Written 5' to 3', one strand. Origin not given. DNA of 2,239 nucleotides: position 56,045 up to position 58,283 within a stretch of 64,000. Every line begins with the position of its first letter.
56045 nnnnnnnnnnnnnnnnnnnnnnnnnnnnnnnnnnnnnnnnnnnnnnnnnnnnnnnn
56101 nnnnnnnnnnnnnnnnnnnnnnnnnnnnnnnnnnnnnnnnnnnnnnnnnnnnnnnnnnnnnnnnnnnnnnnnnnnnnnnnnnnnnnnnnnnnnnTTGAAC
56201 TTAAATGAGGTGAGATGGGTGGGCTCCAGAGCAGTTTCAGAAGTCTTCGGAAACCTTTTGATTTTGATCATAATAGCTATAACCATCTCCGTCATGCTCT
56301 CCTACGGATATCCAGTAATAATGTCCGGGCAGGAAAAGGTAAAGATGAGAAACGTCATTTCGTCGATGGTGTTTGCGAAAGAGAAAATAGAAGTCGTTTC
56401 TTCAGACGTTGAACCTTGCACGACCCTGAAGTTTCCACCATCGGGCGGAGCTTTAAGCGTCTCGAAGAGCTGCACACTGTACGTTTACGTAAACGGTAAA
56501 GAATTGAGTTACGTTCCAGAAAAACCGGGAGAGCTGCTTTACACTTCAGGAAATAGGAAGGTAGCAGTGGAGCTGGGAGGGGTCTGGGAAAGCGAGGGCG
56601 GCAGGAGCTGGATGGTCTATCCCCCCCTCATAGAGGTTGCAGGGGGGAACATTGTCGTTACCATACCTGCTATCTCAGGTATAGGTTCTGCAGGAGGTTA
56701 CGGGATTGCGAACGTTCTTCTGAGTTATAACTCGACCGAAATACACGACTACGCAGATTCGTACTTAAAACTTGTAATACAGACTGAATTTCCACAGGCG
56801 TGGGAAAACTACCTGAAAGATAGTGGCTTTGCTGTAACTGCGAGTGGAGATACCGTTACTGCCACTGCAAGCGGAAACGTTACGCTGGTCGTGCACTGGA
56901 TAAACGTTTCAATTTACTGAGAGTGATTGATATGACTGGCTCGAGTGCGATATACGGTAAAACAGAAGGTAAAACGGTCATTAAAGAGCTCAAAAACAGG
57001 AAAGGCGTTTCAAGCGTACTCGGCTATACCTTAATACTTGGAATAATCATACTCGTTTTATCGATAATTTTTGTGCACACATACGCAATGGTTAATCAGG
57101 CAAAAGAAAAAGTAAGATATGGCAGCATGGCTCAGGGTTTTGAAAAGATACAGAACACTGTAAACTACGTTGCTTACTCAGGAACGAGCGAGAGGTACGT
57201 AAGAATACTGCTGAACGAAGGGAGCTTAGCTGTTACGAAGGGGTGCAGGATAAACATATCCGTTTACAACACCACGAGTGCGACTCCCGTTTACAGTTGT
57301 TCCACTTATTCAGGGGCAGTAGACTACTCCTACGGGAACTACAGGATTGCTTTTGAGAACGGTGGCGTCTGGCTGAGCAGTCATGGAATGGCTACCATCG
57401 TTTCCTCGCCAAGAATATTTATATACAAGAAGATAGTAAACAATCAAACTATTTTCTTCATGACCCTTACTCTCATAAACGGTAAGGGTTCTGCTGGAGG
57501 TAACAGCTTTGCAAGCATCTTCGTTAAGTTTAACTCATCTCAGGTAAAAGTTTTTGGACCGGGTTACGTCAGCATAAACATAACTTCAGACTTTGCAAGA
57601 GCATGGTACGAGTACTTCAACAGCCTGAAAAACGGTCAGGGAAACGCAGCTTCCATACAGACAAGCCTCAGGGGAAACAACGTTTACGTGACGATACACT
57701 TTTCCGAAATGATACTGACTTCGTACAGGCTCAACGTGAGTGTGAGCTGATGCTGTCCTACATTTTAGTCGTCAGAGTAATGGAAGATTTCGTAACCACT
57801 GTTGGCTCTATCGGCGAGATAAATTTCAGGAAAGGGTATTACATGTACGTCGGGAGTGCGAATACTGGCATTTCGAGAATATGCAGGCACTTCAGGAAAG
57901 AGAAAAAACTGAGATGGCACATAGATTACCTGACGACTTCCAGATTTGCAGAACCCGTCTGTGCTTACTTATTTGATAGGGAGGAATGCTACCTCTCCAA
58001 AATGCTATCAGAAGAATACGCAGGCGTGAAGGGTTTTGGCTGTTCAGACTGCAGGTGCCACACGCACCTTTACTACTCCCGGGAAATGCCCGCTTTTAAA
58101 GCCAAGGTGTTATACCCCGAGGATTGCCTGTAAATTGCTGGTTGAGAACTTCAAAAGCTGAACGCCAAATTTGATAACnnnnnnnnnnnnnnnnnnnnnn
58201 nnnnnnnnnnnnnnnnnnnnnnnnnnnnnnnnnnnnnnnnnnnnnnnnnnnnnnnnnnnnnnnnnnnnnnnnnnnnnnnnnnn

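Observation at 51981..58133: Six-gene operon of class-III-signal (type IV pilin-like) proteins with no assembly machinery in sight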

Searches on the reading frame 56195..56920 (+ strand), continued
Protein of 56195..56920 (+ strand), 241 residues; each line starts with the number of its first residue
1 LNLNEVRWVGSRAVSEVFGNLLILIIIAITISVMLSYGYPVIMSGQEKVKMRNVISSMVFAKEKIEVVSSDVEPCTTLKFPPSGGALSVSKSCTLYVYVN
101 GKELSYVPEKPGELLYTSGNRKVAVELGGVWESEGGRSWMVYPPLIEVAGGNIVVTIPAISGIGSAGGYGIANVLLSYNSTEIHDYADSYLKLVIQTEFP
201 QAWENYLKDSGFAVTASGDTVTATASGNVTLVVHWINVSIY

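Call 87: fold_search(model_id=the predicted structure, library=pdb)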
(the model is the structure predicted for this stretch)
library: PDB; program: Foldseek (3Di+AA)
matches with E <= 10: 850; with E <= 0.001: 0
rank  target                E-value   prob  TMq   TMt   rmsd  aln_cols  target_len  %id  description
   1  2k2s_A                5.1e-03  0.15  0.13  0.19  17.8       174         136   11  structure of the MIC1-GLD/MIC6-EGF complex from Toxoplasma gondii (released 2009-02-24)
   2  7biz_A                6.1e-03  0.04  0.08  0.06  20.8       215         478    9  Structure of a B12 binding lipoprotein from Bacteroides thetaiotaomicron (released 2022-03-02)
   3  8cgm_A                2.7e-02  0.08  0.12  0.15  16.0       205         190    7  Structure of the lipoprotein transporter LolA from Porphyromonas gingivalis (released 2023-06-21)
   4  8whv_A                3.3e-02  0.03  0.09  0.03  20.3       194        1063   10  Spike Trimer of BA.2.86 with three RBDs down (released 2024-07-03)
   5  8x55_A                3.5e-02  0.02  0.07  0.03  20.1       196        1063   11  BA.2.86 Spike Trimer with T356K mutation (3 RBD down) (released 2024-06-26)
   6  3sot_A                3.7e-02  0.12  0.17  0.14  17.0       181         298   12  Crystal structure of a Multidomain protein including DUF1735 (BACOVA_03322) from Bacteroides ovatus at 2.80 A resoluti (released 2011-07-27)
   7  7xrp_A                4.0e-02  0.03  0.08  0.09  18.7       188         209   10  Cryo-EM structure of SARS-CoV-2 spike protein in complex with nanobody C5G2 (localized refinement) (released 2022-10-05)
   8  7ub5_C                4.0e-02  0.02  0.07  0.03  19.5       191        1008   10  SARS-CoV-2 Omicron-BA.2 3-RBD down Spike Protein Trimer without the P986-P987 stabilizing mutations (S-GSAS-Omicron-BA (released 2022-04-20)
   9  7wuh_C                4.5e-02  0.02  0.10  0.03  19.0       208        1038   10  SARS-CoV-2 Spike in complex with Fab of m31A7 (released 2022-03-23)
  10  9b8f_B                4.5e-02  0.02  0.08  0.03  19.5       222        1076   12  SARS CoV-2 full-length spike protein with Lys1269Ala and His1271Ala substitutions in the coatomer binding motif, 2RBD- (released 2025-04-16)
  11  8vye_E                5.1e-02  0.02  0.08  0.03  19.0       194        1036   10  SARS-CoV-2 S (C.37 Lambda variant) plus S309, S2L20, and S2X303 Fabs (released 2024-03-27)
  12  8whs_A                5.1e-02  0.02  0.08  0.03  20.4       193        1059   13  Spike Trimer of BA.2.86 in complex with one hACE2 (released 2024-07-03)
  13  9co8_A                5.4e-02  0.02  0.08  0.03  20.0       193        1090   12  JN.1 spike/Nanosota-9 complex (released 2024-11-20)
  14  8cyc_A                5.8e-02  0.02  0.08  0.03  20.4       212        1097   11  SARS-CoV-2 Spike protein in complex with a pan-sarbecovirus nanobody 2-34 (released 2022-07-06)
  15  7u0q_C                6.6e-02  0.02  0.09  0.03  19.2       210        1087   11  SARS-Cov2 S protein structure in complex with neutralizing monoclonal antibody 002-02 (released 2023-03-01)
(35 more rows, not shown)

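Call 92: find_encoding_contigs(protein=P0210, flank=10000, max_places=1)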
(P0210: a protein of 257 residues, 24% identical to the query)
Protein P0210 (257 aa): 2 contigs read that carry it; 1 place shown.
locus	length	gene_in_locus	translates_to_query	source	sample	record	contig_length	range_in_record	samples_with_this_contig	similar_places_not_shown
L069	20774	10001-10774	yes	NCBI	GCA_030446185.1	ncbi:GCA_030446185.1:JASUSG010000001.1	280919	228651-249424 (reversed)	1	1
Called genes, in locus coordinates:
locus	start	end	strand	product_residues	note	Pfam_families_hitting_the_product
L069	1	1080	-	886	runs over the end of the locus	PF02463:SMC_N, PF13175:AAA_15 (weak), PF13304:AAA_21 (faint), PF13476:AAA_23, PF13555:AAA_29 (weak), PF24161:CCDC39 (faint)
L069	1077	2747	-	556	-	PF00149:Metallophos, PF12850:Metallophos_2 (weak)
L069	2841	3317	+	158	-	PF23958:DUF7287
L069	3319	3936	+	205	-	PF23959:DUF7288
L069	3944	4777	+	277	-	-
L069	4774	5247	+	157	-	PF23928:DUF7266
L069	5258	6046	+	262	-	PF23960:DUF7289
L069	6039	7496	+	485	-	PF23960:DUF7289, PF23985:DUF7308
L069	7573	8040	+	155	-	PF23958:DUF7287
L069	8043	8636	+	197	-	PF23959:DUF7288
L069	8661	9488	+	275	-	-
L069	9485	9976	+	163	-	PF23928:DUF7266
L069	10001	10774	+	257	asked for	PF23960:DUF7289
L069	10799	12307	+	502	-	PF23960:DUF7289, PF23985:DUF7308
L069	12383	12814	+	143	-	PF00160:Pro_isomerase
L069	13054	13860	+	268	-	PF12974:Phosphonate-bd (weak), PF13531:SBP_bac_11, PF01547:SBP_bac_1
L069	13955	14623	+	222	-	PF00528:BPD_transp_1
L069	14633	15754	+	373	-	PF00005:ABC_tran, PF02463:SMC_N (faint), PF13304:AAA_21 (faint), PF08402:TOBE_2 (weak)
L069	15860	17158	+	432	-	-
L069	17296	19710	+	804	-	PF01326:PPDK_N, PF00391:PEP-utilizers, PF02896:PEP-utilizers_C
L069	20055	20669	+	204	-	PF00081:Sod_Fe_N, PF02777:Sod_Fe_C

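Call 93: find_encoding_contigs(protein=P0228, flank=10000, max_places=1)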
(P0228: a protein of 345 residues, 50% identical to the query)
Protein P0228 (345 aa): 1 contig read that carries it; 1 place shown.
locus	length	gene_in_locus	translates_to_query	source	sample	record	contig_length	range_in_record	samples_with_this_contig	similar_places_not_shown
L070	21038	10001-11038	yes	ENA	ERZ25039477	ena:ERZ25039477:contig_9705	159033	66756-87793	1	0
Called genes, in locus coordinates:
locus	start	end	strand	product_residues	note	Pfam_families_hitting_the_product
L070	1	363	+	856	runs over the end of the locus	-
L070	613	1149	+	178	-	PF04407:DUF531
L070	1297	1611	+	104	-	-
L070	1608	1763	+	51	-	-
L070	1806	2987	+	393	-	PF00155:Aminotran_1_2 (faint), PF00266:Aminotran_5, PF01053:Cys_Met_Meta_PP, PF01212:Beta_elim_lyase (weak), PF01041:DegT_DnrJ_EryC1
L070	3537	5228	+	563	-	PF23990:PilB3_N, PF27713:UCP018868 (faint), PF00437:T2SSE, PF23989:PilB3_C (weak)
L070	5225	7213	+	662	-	PF00482:T2SSF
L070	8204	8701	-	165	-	PF07790:Pilin_N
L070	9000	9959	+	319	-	PF07790:Pilin_N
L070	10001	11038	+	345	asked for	PF23960:DUF7289 (faint)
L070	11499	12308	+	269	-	PF02634:FdhD-NarQ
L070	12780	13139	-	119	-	-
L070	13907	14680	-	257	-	PF02361:CbiQ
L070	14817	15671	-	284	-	PF00005:ABC_tran, PF13304:AAA_21 (weak)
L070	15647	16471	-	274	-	PF00005:ABC_tran, PF13304:AAA_21 (faint), PF02463:SMC_N (weak)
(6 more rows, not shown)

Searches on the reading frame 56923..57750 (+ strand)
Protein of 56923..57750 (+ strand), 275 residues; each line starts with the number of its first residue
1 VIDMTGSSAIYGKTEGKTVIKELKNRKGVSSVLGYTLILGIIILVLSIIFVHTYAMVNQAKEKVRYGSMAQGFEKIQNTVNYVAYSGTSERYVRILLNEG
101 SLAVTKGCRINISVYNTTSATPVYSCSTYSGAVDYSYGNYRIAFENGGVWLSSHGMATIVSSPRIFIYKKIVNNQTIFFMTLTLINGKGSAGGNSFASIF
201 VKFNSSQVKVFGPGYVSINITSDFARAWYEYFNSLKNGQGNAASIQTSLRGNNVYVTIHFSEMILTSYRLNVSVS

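Call 3: search_protein_families(library=pfam, proteins=[window:56923-57750:+], max_evalue=0.1)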
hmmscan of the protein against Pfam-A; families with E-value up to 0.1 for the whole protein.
window:56923-57750:+ (275 aa): 3 families
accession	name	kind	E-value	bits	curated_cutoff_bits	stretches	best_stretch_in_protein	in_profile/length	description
PF23960.2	DUF7289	-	5.1e-24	85.6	27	1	28-239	2-205/238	Family of unknown function (DUF7289)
PF23928.1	DUF7266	-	0.0003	21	27.6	1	26-63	3-41/145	Family of unknown function (DUF7266)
PF07790.16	Pilin_N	-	0.00041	21.6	25.2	1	27-69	1-42/78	Archaeal Type IV pilin, N-terminal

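Call 4: search_protein_families(library=ncbifam, proteins=[window:56923-57750:+], max_evalue=0.1)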
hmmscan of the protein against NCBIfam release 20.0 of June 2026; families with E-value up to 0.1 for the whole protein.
window:56923-57750:+ (275 aa): 0 families

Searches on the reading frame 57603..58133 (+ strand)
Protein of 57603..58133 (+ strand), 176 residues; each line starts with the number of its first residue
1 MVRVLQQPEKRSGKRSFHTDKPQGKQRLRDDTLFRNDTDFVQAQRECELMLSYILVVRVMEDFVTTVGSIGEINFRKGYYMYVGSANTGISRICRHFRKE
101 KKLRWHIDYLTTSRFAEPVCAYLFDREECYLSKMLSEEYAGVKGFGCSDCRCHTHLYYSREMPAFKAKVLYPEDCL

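Call 3: search_protein_families(library=pfam, proteins=[window:57603-58133:+], max_evalue=0.1)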
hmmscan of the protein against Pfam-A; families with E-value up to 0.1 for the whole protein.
window:57603-58133:+ (176 aa): 1 family
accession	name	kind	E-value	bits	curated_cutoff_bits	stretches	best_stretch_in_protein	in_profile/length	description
PF01986.22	DUF123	-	4.4e-25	88.4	25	1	73-158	1-95/95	Domain of unknown function DUF123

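Call 4: search_protein_families(library=ncbifam, proteins=[window:57603-58133:+], max_evalue=0.1)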
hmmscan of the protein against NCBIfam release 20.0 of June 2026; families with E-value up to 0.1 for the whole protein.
window:57603-58133:+ (176 aa): 0 families
